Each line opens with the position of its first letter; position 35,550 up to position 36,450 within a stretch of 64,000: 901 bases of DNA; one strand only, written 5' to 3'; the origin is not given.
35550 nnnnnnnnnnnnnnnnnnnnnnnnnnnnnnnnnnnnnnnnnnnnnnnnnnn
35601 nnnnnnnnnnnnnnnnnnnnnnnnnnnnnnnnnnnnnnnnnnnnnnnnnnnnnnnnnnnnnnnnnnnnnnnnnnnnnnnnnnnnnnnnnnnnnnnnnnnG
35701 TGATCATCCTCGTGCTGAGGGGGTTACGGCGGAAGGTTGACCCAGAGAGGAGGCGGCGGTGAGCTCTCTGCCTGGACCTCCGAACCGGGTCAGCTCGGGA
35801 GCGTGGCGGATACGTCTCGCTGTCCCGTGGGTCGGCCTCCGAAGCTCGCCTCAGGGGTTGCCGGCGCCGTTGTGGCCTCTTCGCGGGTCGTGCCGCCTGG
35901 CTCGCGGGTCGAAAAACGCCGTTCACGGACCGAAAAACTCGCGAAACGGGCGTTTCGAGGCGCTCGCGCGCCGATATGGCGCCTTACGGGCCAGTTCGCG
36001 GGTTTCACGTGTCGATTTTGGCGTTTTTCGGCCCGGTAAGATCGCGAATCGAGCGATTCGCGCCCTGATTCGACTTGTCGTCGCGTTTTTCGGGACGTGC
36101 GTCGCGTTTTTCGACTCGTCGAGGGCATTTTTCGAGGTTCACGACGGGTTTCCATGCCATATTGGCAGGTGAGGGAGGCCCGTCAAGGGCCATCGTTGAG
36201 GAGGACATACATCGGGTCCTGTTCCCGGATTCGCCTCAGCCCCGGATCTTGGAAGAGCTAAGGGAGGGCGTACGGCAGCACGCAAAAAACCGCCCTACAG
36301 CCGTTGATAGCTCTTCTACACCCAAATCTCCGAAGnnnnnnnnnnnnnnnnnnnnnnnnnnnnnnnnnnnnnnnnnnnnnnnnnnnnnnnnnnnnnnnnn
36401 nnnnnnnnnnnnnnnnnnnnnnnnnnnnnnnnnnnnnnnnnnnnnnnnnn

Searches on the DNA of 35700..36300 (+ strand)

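Call 31: search_rna_families(source=window, start=35700, end=36300, threshold=evalue, max_evalue=10, show_alignments=3)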
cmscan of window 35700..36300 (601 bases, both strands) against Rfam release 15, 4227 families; matches with E-value up to 10: 2.
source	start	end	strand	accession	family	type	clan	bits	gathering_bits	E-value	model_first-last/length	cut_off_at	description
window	36071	36116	+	RF01678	P37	Gene; sRNA;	-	16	50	2.2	1-62/62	no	Pseudomonas sRNA P37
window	35932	36063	+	RF02424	Bp2_287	Gene; sRNA;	-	14.6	70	0.68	1-174/174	no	Burkholderia sRNA Bp2_Cand287_SIPHT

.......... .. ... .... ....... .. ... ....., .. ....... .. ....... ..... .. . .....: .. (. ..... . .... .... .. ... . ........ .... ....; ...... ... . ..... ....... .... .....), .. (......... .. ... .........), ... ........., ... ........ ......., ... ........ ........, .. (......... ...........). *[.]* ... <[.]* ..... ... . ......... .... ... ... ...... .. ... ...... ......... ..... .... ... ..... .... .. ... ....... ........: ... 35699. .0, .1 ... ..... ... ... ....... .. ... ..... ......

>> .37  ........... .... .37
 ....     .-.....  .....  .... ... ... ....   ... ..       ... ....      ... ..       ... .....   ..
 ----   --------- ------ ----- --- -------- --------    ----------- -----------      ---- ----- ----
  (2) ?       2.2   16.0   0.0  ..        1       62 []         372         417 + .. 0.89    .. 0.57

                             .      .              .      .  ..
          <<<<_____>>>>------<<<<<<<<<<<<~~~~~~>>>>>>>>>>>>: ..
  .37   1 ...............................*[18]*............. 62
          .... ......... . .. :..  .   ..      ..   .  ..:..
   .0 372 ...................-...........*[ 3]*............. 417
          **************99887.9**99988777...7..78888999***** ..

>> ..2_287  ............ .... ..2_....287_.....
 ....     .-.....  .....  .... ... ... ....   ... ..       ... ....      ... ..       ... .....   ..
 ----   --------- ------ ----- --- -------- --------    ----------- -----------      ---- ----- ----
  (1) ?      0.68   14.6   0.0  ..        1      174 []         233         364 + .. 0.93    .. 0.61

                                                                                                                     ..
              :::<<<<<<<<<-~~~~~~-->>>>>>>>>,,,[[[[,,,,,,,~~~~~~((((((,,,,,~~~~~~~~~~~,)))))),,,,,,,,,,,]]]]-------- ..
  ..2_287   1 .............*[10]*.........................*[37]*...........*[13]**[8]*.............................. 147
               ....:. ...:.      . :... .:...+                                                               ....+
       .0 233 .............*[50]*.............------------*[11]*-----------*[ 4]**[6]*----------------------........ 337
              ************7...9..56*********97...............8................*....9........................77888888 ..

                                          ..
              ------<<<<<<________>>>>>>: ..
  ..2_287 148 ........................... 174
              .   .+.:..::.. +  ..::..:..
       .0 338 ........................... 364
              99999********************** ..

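Call 63: search_dna_similar(query=window:35822-36200:+, collection=plasmids, mode=distant, max_evalue=0.01)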
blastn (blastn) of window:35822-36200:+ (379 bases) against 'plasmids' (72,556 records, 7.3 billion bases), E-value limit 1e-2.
No match.

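Call 64: search_dna_similar(query=window:35822-36200:+, collection=phages, mode=distant, max_evalue=0.01)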
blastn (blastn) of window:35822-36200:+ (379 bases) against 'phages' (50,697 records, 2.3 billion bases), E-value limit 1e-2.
No match.
